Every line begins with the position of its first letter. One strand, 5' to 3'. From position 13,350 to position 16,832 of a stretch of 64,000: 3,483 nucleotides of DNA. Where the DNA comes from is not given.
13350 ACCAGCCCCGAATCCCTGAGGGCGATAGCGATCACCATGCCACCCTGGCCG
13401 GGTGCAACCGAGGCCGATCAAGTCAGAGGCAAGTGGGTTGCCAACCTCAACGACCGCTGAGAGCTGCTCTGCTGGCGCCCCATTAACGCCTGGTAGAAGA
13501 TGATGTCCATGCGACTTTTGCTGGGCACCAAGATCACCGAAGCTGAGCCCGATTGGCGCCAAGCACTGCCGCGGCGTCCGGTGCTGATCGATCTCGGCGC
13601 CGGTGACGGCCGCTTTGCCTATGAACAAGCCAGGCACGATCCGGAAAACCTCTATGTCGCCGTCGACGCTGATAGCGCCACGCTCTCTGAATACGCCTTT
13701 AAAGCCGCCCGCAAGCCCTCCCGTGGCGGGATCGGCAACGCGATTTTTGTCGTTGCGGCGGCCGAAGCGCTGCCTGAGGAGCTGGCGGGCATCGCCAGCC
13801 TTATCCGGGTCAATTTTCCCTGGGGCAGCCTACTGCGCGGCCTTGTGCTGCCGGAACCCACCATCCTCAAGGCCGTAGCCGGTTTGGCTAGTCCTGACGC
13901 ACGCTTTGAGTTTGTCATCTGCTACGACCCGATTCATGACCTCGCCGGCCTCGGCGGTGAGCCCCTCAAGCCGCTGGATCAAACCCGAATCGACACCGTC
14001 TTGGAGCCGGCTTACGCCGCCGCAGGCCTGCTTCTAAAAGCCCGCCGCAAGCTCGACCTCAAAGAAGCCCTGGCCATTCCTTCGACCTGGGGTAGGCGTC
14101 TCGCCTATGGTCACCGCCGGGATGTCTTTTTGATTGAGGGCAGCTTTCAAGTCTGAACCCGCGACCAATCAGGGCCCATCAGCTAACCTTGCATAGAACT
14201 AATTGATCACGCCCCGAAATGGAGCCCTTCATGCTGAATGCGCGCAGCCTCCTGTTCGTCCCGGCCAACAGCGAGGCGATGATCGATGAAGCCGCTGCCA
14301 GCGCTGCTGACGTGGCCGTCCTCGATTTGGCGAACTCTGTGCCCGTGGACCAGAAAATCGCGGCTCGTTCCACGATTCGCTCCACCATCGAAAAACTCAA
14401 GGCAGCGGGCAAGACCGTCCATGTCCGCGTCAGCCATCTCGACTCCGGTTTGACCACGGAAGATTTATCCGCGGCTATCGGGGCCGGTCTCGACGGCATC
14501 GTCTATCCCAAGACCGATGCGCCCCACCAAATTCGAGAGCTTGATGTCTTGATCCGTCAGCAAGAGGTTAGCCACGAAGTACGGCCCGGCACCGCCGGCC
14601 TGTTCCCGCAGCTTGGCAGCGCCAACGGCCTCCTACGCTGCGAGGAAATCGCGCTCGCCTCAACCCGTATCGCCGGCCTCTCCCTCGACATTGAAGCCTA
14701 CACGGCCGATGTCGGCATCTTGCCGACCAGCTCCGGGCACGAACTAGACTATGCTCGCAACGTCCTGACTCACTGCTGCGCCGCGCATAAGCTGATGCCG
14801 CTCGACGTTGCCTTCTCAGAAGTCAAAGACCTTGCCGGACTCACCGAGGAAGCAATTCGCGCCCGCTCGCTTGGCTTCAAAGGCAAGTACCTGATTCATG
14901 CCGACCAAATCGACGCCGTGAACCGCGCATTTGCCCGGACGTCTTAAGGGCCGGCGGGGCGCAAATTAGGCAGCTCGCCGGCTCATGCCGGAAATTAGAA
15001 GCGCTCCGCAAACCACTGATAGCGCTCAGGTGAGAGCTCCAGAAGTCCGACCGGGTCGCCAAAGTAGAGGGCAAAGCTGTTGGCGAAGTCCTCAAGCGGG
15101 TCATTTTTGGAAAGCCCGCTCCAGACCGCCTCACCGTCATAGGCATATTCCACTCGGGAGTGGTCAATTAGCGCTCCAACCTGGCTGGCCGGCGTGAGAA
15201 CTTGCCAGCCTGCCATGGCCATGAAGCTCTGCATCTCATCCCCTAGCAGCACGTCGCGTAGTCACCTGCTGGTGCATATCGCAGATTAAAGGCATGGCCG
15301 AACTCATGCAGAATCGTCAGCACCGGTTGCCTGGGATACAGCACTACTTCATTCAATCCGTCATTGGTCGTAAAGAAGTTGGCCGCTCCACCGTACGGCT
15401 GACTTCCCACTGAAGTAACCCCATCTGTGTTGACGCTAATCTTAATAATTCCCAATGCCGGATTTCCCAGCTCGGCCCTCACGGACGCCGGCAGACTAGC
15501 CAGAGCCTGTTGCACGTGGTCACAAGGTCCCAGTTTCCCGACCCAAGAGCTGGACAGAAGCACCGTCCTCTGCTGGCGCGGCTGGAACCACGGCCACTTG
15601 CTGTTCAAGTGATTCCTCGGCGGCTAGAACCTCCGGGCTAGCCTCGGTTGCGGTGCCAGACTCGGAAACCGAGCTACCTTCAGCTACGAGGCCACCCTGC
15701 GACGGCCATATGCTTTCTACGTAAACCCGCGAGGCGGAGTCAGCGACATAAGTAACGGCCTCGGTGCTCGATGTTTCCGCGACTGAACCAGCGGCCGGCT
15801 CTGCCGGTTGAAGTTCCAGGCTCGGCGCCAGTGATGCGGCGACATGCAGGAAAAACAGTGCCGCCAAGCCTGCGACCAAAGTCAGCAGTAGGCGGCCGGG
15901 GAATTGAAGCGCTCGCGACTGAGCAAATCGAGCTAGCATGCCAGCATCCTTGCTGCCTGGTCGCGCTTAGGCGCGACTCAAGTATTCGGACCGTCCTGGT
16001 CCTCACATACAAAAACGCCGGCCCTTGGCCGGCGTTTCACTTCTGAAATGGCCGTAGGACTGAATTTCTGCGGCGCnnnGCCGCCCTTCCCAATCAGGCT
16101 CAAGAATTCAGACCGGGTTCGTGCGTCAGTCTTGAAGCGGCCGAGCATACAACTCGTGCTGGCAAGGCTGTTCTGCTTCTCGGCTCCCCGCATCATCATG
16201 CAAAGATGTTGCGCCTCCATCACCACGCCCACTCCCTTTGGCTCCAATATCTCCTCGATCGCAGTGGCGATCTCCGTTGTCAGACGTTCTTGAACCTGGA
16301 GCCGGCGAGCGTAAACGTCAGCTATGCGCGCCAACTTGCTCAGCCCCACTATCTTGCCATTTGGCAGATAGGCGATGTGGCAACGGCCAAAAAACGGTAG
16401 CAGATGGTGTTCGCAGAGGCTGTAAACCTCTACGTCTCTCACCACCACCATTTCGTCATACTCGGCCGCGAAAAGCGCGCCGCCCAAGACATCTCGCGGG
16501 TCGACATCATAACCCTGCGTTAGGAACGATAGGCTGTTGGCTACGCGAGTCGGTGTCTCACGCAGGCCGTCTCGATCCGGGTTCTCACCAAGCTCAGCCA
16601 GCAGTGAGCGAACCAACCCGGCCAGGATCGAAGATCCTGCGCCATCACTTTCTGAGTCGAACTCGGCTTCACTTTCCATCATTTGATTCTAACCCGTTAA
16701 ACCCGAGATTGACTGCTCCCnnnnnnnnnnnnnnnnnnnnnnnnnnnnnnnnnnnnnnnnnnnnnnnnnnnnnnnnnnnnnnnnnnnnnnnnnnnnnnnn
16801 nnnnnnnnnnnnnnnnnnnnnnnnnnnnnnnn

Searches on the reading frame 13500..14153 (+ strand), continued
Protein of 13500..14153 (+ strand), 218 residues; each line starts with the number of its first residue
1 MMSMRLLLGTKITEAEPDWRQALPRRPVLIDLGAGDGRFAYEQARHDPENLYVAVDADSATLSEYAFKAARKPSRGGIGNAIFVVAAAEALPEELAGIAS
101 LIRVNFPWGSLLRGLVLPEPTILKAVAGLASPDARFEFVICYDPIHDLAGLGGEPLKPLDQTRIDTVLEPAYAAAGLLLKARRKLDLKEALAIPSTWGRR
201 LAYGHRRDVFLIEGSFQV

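Call 10: find_encoding_contigs(protein=window:13500-14153:+, flank=10000, max_places=6)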
Protein window:13500-14153:+ (218 aa): no gene with exactly this product is on record in the collection.

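Call 11: find_encoding_contigs(protein=P0001, flank=10000, max_places=5)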
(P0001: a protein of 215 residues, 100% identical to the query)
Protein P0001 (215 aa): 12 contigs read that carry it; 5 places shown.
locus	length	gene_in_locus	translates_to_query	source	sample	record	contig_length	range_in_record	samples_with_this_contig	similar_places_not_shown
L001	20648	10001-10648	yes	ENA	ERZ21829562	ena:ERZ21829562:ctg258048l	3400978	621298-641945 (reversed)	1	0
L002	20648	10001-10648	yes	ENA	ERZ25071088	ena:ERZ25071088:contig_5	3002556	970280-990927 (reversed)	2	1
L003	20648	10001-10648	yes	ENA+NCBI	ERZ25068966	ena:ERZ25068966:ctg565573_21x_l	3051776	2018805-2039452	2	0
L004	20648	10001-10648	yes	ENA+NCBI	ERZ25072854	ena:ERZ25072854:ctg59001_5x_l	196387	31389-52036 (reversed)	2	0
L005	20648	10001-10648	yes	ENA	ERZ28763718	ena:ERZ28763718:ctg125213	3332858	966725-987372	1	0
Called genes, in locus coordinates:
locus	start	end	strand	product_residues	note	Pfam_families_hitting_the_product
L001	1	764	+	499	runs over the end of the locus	PF00501:AMP-binding, PF13193:AMP-binding_C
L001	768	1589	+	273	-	PF00561:Abhydrolase_1 (weak), PF00975:Thioesterase (faint), PF12697:Abhydrolase_6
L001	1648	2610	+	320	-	PF00005:ABC_tran, PF13304:AAA_21 (weak)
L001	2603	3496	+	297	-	PF12679:ABC2_membrane_2 (weak), PF10920:DUF2705 (weak)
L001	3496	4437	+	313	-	PF13476:AAA_23 (weak), PF00005:ABC_tran, PF13304:AAA_21 (weak)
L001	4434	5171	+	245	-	PF12679:ABC2_membrane_2, PF12730:ABC2_membrane_4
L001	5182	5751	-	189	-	PF18914:DUF5666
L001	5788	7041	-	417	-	PF12704:MacB_PCD, PF02687:FtsX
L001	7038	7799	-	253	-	PF00005:ABC_tran, PF13304:AAA_21 (faint)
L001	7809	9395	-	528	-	PF25919:BSH_CusB (faint), PF25984:BSH_YknX (faint), PF25990:Beta-barrel_YknX (weak), PF25967:RND-MFP_C, PF25975:CzcB_C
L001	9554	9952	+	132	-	PF07883:Cupin_2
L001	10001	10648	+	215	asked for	PF24675:NpmA, PF02390:Methyltransf_4 (weak)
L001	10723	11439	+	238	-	PF03328:HpcH_HpaI, PF15617:C-C_Bond_Lyase (faint)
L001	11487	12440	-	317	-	-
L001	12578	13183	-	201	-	PF01227:GTP_cyclohydroI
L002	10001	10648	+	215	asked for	PF24675:NpmA, PF02390:Methyltransf_4 (weak)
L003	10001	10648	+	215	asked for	PF24675:NpmA, PF02390:Methyltransf_4 (weak)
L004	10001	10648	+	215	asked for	PF24675:NpmA, PF02390:Methyltransf_4 (weak)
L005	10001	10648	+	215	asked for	PF24675:NpmA, PF02390:Methyltransf_4 (weak)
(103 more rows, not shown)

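Call 12: find_encoding_contigs(protein=P0002, flank=10000, max_places=5)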
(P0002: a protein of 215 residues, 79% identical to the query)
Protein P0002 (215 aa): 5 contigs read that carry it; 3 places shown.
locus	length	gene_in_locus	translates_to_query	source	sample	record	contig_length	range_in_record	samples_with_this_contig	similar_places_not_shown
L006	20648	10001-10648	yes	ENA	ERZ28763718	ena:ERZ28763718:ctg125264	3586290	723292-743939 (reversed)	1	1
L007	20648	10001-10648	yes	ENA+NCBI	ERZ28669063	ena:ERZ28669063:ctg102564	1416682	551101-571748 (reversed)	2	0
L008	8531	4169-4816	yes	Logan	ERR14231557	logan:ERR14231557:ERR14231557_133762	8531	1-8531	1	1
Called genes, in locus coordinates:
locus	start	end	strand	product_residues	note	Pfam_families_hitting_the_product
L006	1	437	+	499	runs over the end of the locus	PF00501:AMP-binding, PF13193:AMP-binding_C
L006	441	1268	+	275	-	PF00561:Abhydrolase_1 (weak), PF00975:Thioesterase (weak), PF12697:Abhydrolase_6, PF12146:Hydrolase_4 (weak)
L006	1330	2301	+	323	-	PF00005:ABC_tran, PF13304:AAA_21 (weak)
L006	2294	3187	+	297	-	PF10920:DUF2705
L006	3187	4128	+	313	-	PF13476:AAA_23 (weak), PF00005:ABC_tran, PF13304:AAA_21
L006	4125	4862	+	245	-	PF12730:ABC2_membrane_4, PF12679:ABC2_membrane_2, PF10920:DUF2705 (weak)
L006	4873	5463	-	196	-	PF18914:DUF5666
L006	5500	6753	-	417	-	PF12704:MacB_PCD, PF02687:FtsX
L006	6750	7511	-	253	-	PF00005:ABC_tran, PF13304:AAA_21 (faint)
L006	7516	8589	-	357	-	PF25990:Beta-barrel_YknX (faint), PF25967:RND-MFP_C, PF25975:CzcB_C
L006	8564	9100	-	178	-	-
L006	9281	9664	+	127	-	PF07883:Cupin_2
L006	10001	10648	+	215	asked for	PF24675:NpmA, PF02390:Methyltransf_4 (weak)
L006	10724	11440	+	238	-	PF03328:HpcH_HpaI, PF15617:C-C_Bond_Lyase (faint)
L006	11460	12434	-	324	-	-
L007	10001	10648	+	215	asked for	PF24675:NpmA, PF02390:Methyltransf_4 (weak)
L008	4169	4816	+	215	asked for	PF24675:NpmA, PF02390:Methyltransf_4 (weak)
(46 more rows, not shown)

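Call 20: find_related_loci(query=A1, collection=genome_contigs, flank=6000)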
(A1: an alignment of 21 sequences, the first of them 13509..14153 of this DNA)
Query A1 (215 aa) in genome_contigs; peptide patterns used: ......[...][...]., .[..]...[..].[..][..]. (x = any residue, [..] = any of these).
227 stretches matched a pattern; 119 encode a relative of the query (tblastn E <= 1e-3); the best 80 are kept; 80 distinct loci.
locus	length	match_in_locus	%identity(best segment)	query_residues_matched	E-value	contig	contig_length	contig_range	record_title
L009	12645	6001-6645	75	1-215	1e-107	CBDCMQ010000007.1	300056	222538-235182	MAG: Dehalococcoidia bacterium isolate e9298f53-4b37-40c5-988f-b05c06d90141 genome assembly, contig: contig_7, whole gen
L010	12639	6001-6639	60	1-213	5e-83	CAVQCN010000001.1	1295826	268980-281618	MAG: uncultured Chloroflexia bacterium isolate MFD02416.bin.1.135 genome assembly, contig: contig_16886, whole genome sh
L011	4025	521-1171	62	1-214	2e-81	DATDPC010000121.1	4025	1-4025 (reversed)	MAG TPA_asm: Dehalococcoidia bacterium isolate SMAG_U7910 k141_3008151, whole genome shotgun sequence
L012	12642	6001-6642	58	1-213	3e-74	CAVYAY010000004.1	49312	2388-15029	MAG: uncultured Chloroflexia bacterium isolate MFD04944.bin.2.8 genome assembly, contig: contig_86202, whole genome shot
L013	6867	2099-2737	56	1-212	4e-74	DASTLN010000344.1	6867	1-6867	MAG TPA_asm: Dehalococcoidia bacterium isolate SMAG_U2898 k141_716828, whole genome shotgun sequence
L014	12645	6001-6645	55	1-214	1e-72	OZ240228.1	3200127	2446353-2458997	MAG: Dehalococcoidia bacterium isolate b56f2f09-7e5b-4802-a3f6-047262c577dd genome assembly, chromosome: 1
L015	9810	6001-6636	56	1-211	4e-71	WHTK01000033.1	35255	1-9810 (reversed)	MAG: Dehalococcoidia bacterium isolate Dino_bin34 NODE_1275_length_35255_cov_2.78471, whole genome shotgun sequence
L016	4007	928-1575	56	1-214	5e-71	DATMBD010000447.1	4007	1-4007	MAG TPA_asm: Dehalococcoidia bacterium isolate SMAG_U13344 k141_503288, whole genome shotgun sequence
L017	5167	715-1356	53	1-212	3e-69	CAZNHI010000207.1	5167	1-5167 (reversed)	MAG TPA_asm: uncultured Dehalococcoidia bacterium isolate SRP136066_co1_19 genome assembly, contig: NODE_28374_length_51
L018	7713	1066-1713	53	1-214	2e-67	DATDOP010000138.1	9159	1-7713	MAG TPA_asm: Dehalococcoidia bacterium isolate SMAG_U7897 k141_1089311, whole genome shotgun sequence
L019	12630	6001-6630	54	1-209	3e-67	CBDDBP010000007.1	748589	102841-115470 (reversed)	MAG: Dehalococcoidia bacterium isolate 0d3267b5-b26e-4e58-9550-1ffed5d91a54 genome assembly, contig: contig_7, whole gen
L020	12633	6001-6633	53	1-209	4e-64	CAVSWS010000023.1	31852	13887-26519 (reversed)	MAG: uncultured Chloroflexia bacterium isolate MFD05684.bin.1.350 genome assembly, contig: contig_29026, whole genome sh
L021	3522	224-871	59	1-214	1e-55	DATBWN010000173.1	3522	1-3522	MAG TPA_asm: Dehalococcoidia bacterium isolate SMAG_U7542 k141_1134950, whole genome shotgun sequence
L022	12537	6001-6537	47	25-209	3e-41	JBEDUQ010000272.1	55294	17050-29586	MAG: Actinomycetota bacterium isolate Bin.002.pasture_P2 k127_5013400, whole genome shotgun sequence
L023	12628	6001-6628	48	1-209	2e-43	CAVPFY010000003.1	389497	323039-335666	MAG: uncultured Chloroflexia bacterium isolate MFD10007.bin.3.387 genome assembly, contig: contig_24378, whole genome sh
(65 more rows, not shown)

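Call 32: predict_structure(alignment_id=A2)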
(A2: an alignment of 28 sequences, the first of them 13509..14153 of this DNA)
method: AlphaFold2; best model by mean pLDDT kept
length: 215 residues; sequences in the alignment: 28
mean_pLDDT: 93.5   pTM: 0.90
mean pLDDT of the five models: 93.5, 92.8, 91.9, 91.0, 89.9
residues with pLDDT >= 90: 174; 70-90: 40; 50-70: 1; < 50: 0
segments of 3 or more residues with pLDDT < 50: none
pLDDT, mean of each block of 10 residues (from residue 1): 94 87 94 95 96 95 94 92 95 97 93 95 95 96 83 92 98 97 95 88 93 89
secondary structure, 60 per line:
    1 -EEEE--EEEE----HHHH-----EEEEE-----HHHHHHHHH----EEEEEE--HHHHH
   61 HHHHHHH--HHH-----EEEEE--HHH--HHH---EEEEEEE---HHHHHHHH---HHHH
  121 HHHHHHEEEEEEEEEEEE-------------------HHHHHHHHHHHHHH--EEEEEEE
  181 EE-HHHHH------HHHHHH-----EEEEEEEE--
elements in order: E2-5 E8-11 H16-19 E25-29 H35-43 E48-53 H56-67 E78-82 E96-102 H106-113 H117-126 E127-138 H158-171 E174-182 H184-188 H195-200 E206-213

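Call 36: fold_search(model_id=the predicted structure, library=pdb)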
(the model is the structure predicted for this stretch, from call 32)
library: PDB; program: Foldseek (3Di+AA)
matches with E <= 10: 1890; with E <= 0.001: 871
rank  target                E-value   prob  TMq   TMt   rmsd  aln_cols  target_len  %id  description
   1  3mte_A                7.7e-23  1.00  0.90  0.88   2.5       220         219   35  Crystal Structure of 16S rRNA Methyltranferase (released 2010-12-08)
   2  5bw5                  4.8e-22  1.00  0.83  0.82   3.7       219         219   35  Crystal structure of the 16S rRNA (adenine(1408)-N(1))-methyltransferase D21A mutant from Catenulisporales acidiphilia (released 2016-04-20)
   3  4rx1_A                8.9e-22  1.00  0.81  0.82   4.4       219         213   35  Crystal Structure of antibiotic-resistance methyltransferase Kmr (released 2015-03-11)
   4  5bw4_B                4.1e-21  1.00  0.87  0.84   2.7       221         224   34  Crystal structure of the 16S rRNA (adenine(1408)-N(1))-methyltransferase W203A mutant with cosubstrate SAM from Catenu (released 2016-04-20)
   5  4x1o                  4.4e-21  1.00  0.86  0.85   3.3       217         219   34  Crystal structure of the 16S rRNA (adenine(1408)-N(1))-methyltransferase from Catenulisporales acidiphilia (released 2015-11-04)
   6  3p2e_A                9.1e-21  1.00  0.85  0.90   2.0       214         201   34  Structure of an antibiotic related Methyltransferase (released 2010-11-17)
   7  3p2k_A                9.1e-21  1.00  0.81  0.87   3.5       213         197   34  Structure of an antibiotic related Methyltransferase (released 2010-11-17)
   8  3mq2_A                1.5e-20  1.00  0.88  0.88   2.5       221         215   33  Crystal Structure of 16S rRNA Methyltranferase KamB (released 2010-12-08)
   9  3p2i_A                2.0e-20  1.00  0.82  0.88   3.9       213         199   34  Structure of an antibiotic related Methyltransferase (released 2010-11-17)
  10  7ehf                  2.0e-20  1.00  0.78  0.81   3.3       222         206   34  Crystal structure of the aminoglycoside resistance methyltransferase NpmB1 (released 2021-08-11)
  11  3pb3_A                3.1e-20  1.00  0.80  0.86   3.9       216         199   32  Structure of an Antibiotic Related Methyltransferase (released 2010-11-24)
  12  4rx1_B                3.5e-20  1.00  0.81  0.87   2.8       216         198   35  Crystal Structure of antibiotic-resistance methyltransferase Kmr (released 2015-03-11)
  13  5d1n                  7.8e-20  1.00  0.84  0.81   3.3       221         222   34  Crystal structure of the 16S rRNA (adenine(1408)-N(1))-methyltransferase with its reaction by-product SAH from Catenulis (released 2016-04-20)
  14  5d1h_B                9.9e-20  1.00  0.78  0.81   3.6       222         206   33  Crystal structure of the 16S rRNA (adenine(1408)-N(1))-methyltransferase W203A mutant from Catenulisporales acidiphili (released 2016-04-20)
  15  4rwz_A                1.4e-19  1.00  0.77  0.84   3.6       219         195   32  Crystal structure of the antibiotic-resistance methyltransferase Kmr (released 2015-03-11)
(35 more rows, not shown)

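Call 51: search_protein_representatives(protein=window:13509-14153:+)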
Query: 215 residues. Proteins with E-value up to 0.001 (for the whole library): 967; up to 1e-10: 676; up to 1e-30: 38. The best 150 are listed.
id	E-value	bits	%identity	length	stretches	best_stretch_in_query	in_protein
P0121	6.7e-54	198.9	53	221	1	23-211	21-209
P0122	4.9e-44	166.6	62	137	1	81-213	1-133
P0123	2.4e-40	154.6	40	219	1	23-213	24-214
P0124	3.4e-39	150.8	42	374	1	24-212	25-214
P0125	1.7e-38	148.5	45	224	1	24-209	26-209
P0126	4.5e-37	143.8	46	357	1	24-210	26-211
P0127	4.1e-36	140.7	34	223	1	1-211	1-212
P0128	1.7e-35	138.7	48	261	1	1-150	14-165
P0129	9.6e-35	136.2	40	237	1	18-206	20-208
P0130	1.9e-34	135.3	58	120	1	57-170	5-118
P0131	3.4e-34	134.4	42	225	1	22-208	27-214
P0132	3.5e-34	134.4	44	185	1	25-208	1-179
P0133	9.4e-34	133.0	37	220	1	2-214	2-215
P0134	1.0e-33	132.9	44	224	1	25-211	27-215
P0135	1.4e-33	132.5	38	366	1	25-213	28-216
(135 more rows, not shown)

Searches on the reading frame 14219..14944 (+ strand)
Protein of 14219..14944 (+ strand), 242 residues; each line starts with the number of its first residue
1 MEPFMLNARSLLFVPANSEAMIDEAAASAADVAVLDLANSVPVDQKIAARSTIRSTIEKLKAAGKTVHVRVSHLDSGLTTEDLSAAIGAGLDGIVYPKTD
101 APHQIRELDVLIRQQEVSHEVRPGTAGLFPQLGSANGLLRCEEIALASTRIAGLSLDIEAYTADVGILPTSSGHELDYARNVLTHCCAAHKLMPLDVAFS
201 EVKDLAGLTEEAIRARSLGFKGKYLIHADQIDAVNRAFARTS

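Call 35: search_protein_families(library=pfam, proteins=[window:14219-14944:+], max_evalue=0.001)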
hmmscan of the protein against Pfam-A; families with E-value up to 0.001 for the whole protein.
window:14219-14944:+ (242 aa): 2 families
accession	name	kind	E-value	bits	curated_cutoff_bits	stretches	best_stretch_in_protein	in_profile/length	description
PF03328.21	HpcH_HpaI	-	2.6e-41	141.8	25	1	9-228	1-221/221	HpcH/HpaI aldolase/citrate lyase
PF15617.12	C-C_Bond_Lyase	-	2.5e-06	27.4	28.4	0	11-112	10-121/320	C-C_Bond_Lyase of the TIM-Barrel fold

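Call 39: search_protein_families(library=ncbifam, proteins=[window:14219-14944:+], max_evalue=0.00001)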
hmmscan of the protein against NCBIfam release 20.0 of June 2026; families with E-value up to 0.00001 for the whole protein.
window:14219-14944:+ (242 aa): 2 families
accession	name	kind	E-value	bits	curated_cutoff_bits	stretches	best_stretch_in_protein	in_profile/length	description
TIGR01588.1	citE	equivalog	1.3e-45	155.7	443.4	1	9-241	4-236/288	citrate (pro-3S)-lyase subunit beta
NF038242.1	RipC_Ccl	equivalog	1.5e-32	113.1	375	1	9-241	2-227/268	itaconate degradation C-C-lyase RipC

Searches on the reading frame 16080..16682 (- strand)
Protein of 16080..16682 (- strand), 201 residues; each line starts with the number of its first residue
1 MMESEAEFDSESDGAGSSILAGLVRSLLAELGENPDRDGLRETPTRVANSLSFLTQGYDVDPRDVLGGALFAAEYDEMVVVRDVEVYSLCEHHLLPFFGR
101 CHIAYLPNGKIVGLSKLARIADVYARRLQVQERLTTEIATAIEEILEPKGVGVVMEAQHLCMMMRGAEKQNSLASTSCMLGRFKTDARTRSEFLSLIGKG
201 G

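Call 39: search_protein_families(library=ncbifam, proteins=[window:16080-16682:-], max_evalue=0.00001)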
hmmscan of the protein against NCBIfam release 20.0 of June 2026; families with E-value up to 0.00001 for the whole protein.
window:16080-16682:- (201 aa): 5 families
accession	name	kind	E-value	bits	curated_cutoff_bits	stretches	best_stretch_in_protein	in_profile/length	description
NF006825.1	PRK09347.1-2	subfamily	1.6e-78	262.3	174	1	23-197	4-178/179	GTP cyclohydrolase I FolE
TIGR00063.1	folE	equivalog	6.3e-74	247.4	181.6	1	21-198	2-179/180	GTP cyclohydrolase I FolE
NF006826.0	PRK09347.1-3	subfamily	8.3e-70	234.1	162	1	23-198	12-187/189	GTP cyclohydrolase I FolE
NF006824.0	PRK09347.1-1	equivalog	6.3e-44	150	202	1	18-197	36-216/219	GTP cyclohydrolase I FolE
TIGR03139.1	QueF-II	equivalog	3.1e-06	27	86.9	1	76-155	17-96/115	preQ(1) synthase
